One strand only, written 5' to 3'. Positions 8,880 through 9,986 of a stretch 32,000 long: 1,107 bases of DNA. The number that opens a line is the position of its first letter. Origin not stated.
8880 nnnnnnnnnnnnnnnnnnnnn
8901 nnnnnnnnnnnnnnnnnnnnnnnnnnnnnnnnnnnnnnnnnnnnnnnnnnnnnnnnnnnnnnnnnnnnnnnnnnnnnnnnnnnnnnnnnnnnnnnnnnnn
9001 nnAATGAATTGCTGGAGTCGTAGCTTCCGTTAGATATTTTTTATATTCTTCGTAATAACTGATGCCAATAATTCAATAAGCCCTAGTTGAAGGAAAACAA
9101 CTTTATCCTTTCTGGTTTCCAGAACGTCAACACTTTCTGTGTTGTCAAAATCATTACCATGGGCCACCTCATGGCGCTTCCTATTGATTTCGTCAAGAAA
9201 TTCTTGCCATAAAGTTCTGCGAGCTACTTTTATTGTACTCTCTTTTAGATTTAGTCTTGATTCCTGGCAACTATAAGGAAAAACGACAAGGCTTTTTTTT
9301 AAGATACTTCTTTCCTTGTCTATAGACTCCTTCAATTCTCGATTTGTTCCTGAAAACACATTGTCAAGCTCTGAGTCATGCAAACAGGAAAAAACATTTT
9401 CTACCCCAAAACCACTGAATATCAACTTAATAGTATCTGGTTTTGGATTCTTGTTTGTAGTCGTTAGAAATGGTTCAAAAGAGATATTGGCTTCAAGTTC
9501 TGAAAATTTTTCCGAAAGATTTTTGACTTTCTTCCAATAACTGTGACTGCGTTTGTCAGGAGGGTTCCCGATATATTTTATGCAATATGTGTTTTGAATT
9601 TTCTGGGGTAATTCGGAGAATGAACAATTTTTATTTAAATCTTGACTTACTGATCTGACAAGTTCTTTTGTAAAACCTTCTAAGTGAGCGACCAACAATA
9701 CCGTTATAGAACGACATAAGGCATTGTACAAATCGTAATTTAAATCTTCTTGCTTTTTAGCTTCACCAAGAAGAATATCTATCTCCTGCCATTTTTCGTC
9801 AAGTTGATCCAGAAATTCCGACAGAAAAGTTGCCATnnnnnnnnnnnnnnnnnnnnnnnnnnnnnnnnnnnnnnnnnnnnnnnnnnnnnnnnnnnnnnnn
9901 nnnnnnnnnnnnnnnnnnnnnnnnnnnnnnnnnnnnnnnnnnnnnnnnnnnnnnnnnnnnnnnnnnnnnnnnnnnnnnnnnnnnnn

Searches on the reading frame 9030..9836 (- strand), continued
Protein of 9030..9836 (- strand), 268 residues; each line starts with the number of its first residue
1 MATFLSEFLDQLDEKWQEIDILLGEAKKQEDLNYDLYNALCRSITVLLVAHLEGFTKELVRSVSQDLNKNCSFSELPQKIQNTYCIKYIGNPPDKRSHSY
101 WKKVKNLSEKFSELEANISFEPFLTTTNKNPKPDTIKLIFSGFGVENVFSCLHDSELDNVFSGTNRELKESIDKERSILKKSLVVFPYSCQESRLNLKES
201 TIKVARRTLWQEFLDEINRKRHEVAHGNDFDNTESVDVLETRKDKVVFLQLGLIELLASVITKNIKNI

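Call 59: fold_search(model_id=the predicted structure, library=pdb)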
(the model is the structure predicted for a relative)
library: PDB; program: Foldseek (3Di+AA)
matches with E <= 10: 275; with E <= 0.001: 0
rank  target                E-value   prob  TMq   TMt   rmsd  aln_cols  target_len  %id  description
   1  4tql_B                2.7e-01  0.18  0.18  0.20  25.8       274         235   14  Computationally designed three helix bundle (released 2014-10-15)
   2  9pj2_E                5.3e-01  0.08  0.15  0.15  22.0       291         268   12  Crystal structure of non-haem diiron azetidine synthase from Streptomyces cacaoi var. asoensis complexed with iron, L- (released 2025-12-24)
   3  1rtw_B                6.4e-01  0.08  0.14  0.17  19.9       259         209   11  X-ray Structure of PF1337, a TenA Homologue from Pyrococcus furiosus. Northeast Structural Genomics Research Consortiu (released 2004-01-13)
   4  8u02_R                8.1e-01  0.08  0.18  0.18  19.8       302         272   11  CryoEM structure of D2 dopamine receptor in complex with GoA KE mutant and dopamine (released 2024-08-21)
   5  8ubg_A                9.4e-01  0.06  0.13  0.15  19.7       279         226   13  DpHF19 filament (released 2024-04-10)
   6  9em7_A                1.0e+00  0.04  0.15  0.07  29.3       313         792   14  Oligomeric structure of SynDLP in presence of GTP (released 2024-09-11)
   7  6ibb_C                1.1e+00  0.07  0.19  0.18  19.7       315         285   12  Crystal structure of the rat isoform of the succinate receptor SUCNR1 (GPR91) in complex with a nanobody (released 2019-08-14)
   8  8rj1_A                1.1e+00  0.06  0.16  0.11  21.9       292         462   10  Crystal structure of mutant aspartase from Caenibacillus caldisaponilyticus in the closed loop conformation (released 2025-01-15)
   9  6a93_B                1.2e+00  0.04  0.13  0.11  27.0       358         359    9  Crystal structure of 5-HT2AR in complex with risperidone (released 2019-02-13)
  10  9khh_D                1.3e+00  0.07  0.19  0.09  20.8       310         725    8  Structure of the complex of LGR4 with Norrin (2:2) (released 2025-07-16)
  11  9khh_C                1.3e+00  0.07  0.19  0.09  20.8       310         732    8  Structure of the complex of LGR4 with Norrin (2:2) (released 2025-07-16)
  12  9hqm_A                1.3e+00  0.06  0.16  0.14  22.6       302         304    9  T-Muurolol Synthase from Roseiflexus castenholzii (TmS) in complex with FSPP (released 2025-12-24)
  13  4buo_A                1.3e+00  0.04  0.15  0.14  21.5       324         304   11  High Resolution Structure of Thermostable Agonist-bound Neurotensin Receptor 1 Mutant without Lysozyme Fusion (released 2014-01-29)
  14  8to0_j                1.5e+00  0.03  0.12  0.09  45.2       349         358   12  48-nm repeating structure of doublets from mouse sperm flagella (released 2023-11-01)
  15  9hqz_B                1.6e+00  0.04  0.14  0.13  21.8       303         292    8  T-Muurolol Synthase from Roseiflexus castenholzii (TmS) in complex with converted 1,2-DHNPP (compound 1) (released 2025-12-24)
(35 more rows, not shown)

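Call 66: search_solved_structures(query=A1, max_evalue=1)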
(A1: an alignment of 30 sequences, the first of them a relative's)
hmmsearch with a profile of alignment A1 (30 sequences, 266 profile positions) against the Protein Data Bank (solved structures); distinct sequences matched with E-value up to 1: 2.
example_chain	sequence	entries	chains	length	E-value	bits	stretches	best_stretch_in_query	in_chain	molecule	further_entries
6eu9_A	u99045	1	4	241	0.12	15.4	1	170-259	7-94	Retinoic acid receptor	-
2d2r_A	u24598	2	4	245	0.72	12.9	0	17-87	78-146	Undecaprenyl Pyrophosphate Synthase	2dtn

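Call 69: search_protein_families(library=padloc, proteins=[L032:2919-4001:+, L032:4001-4786:+, L017:579-1664:+, L001:4889-6001:+, L009:4859-5962:+], max_evalue=0.00001)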
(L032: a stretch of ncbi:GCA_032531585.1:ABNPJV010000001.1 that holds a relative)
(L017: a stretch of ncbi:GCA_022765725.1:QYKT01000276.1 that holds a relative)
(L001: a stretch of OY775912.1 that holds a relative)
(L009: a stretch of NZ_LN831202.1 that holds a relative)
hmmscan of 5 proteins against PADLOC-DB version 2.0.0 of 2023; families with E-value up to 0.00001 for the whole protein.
L032:2919-4001:+ (360 aa): 5 families
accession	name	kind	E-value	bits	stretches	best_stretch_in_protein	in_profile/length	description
PDLC03877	NsnA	-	6e-79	264.1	1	14-358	38-377/385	-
PDLC04027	PD-T4-2_A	-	7.5e-42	141.7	1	32-358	43-359/363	-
PDLC03418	REase_II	-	1e-07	29.4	1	38-196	29-171/372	Type II restriction enzyme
PDLC04151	HEC-05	-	1.2e-06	25.5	0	86-106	107-127/600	-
PDLC04157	HEC-06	-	4.9e-06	23.4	1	22-106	4-86/558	-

L032:4001-4786:+ (261 aa): 0 families

L017:579-1664:+ (361 aa): 4 families
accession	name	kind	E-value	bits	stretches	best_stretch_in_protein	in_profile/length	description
PDLC03877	NsnA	-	3.7e-78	261.4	1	11-360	35-379/385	-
PDLC04027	PD-T4-2_A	-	1.4e-41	140.8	1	32-360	43-361/363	-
PDLC03418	REase_II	-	5.9e-08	30.2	1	14-197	7-173/372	Type II restriction enzyme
PDLC02696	Orf5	-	2e-06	25.1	0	45-114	4-73/558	Orf5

L001:4889-6001:+ (370 aa): 6 families
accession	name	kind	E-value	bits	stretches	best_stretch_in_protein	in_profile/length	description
PDLC03877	NsnA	-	4.1e-81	271.2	1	17-363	34-373/385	-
PDLC04027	PD-T4-2_A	-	1e-42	144.5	1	39-364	43-356/363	-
PDLC03418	REase_II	-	1.9e-08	31.9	1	46-199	30-167/372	Type II restriction enzyme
PDLC02696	Orf5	-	9.8e-07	26.1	0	52-116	4-68/558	Orf5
PDLC04151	HEC-05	-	4.3e-06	23.7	0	99-114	113-128/600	-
PDLC04157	HEC-06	-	6.1e-06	23.1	0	29-113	4-86/558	-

L009:4859-5962:+ (367 aa): 4 families
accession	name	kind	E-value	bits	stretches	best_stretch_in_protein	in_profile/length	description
PDLC03877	NsnA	-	3.1e-83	278.2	1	16-367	40-380/385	-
PDLC04027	PD-T4-2_A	-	3.4e-45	152.7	1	32-365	43-360/363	-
PDLC03418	REase_II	-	1.4e-08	32.3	1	20-188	13-164/372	Type II restriction enzyme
PDLC04157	HEC-06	-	7.7e-06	22.8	1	22-106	4-87/558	-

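Call 83: search_dna_similar(query=window:9030-9836:-, collection=plasmids, mode=protein, max_rows=15)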
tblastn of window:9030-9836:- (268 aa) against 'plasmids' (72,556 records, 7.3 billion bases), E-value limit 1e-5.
Records with a match: 1; places in all: 1; records where one place covers at least 80% of the query: 1.
Best place of each record, by identity: <60% 1.
By first word of the organism name: Klebsiella 1.
By predicted mobility (MOB-suite, as given by PLSDB): conjugative 1.
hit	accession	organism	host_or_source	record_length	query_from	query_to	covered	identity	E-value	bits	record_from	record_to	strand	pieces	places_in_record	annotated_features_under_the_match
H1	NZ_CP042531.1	Klebsiella aerogenes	Homo sapiens,Whole organism,clinical ...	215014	1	259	97%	40.8%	2e-58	207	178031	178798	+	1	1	HEPN domain-containing protein | DUF262 domain-containing protein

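Call 84: search_dna_similar(query=window:9030-9836:-, collection=phages, mode=protein, max_rows=15)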
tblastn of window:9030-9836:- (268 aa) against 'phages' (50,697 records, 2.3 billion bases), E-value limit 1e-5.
No match.

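Call 85: get_annotated_region(hit=H1, flank=5000)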
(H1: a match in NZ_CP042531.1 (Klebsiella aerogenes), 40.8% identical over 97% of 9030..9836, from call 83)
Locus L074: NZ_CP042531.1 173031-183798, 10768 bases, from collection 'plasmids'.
description: Klebsiella aerogenes strain C9 plasmid pC9_001, complete sequence
organism: Klebsiella aerogenes (NCBI taxid 548)
taxonomy: Bacteria; Pseudomonadota; Gammaproteobacteria; Enterobacterales; Enterobacteriaceae; Klebsiella; Klebsiella aerogenes
host: -; source: Homo sapiens,Whole organism,clinical sample; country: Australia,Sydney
typing (MOB-suite, as given by PLSDB): conjugative; replicon rep_cluster_2077; relaxase MOBF; mating-pair formation MPF_F
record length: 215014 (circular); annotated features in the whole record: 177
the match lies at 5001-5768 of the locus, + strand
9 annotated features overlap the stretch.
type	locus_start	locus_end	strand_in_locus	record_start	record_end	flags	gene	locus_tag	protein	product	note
CDS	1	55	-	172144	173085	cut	-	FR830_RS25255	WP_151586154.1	sugar phosphate isomerase/epimerase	-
CDS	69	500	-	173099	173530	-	-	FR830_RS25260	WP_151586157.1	PTS sugar transporter subunit IIA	-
CDS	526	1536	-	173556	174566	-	-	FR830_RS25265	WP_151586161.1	Gfo/Idh/MocA family oxidoreductase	-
CDS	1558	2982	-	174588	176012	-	-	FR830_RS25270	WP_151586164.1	sugar porter family MFS transporter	GO:0008643 - carbohydrate transport [Evidence IEA]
CDS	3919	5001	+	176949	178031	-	-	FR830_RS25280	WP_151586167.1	DUF262 domain-containing protein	-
CDS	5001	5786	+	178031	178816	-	-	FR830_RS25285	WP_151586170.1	HEPN domain-containing protein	-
CDS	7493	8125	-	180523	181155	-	-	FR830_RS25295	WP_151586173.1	hydrolase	-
CDS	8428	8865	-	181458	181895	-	-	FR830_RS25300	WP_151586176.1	hypothetical protein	-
CDS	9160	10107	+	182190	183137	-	-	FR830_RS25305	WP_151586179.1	LysR family transcriptional regulator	-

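Call 87: search_protein_representatives(alignment_id=A1)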
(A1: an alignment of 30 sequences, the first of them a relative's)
Query: 30 sequences, 266 profile positions. Proteins with E-value up to 0.001 (for the whole library): 303; up to 1e-10: 176; up to 1e-30: 116. The best 150 are listed.
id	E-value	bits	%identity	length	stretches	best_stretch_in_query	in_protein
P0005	1.6e-116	405.2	-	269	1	1-264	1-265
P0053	2.2e-98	345.7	-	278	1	1-264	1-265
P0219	3.1e-98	345.2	-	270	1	1-263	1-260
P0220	2.2e-91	322.8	-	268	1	1-259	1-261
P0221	1.1e-90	320.5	-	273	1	1-263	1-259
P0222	3.8e-86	305.6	-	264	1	1-260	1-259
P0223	1.0e-85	304.2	-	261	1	1-260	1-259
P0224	1.8e-84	300.1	-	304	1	3-260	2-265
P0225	2.6e-84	299.6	-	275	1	1-264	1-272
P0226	3.4e-83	295.9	-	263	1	1-259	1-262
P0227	2.3e-79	283.4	-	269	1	1-262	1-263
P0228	9.2e-77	274.8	-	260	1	1-263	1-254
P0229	1.9e-75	270.5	-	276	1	3-258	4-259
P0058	5.5e-75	269.0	-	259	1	1-263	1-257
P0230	5.1e-74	265.8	-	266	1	1-261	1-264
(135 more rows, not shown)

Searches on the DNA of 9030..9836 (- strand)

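Call 70: search_dna_similar(query=L032:2919-4786:+, collection=ecoli_genomes, mode=near, max_rows=8)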
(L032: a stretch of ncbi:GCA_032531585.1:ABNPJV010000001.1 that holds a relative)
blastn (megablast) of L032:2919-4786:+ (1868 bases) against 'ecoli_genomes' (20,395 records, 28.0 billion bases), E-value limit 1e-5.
No match.
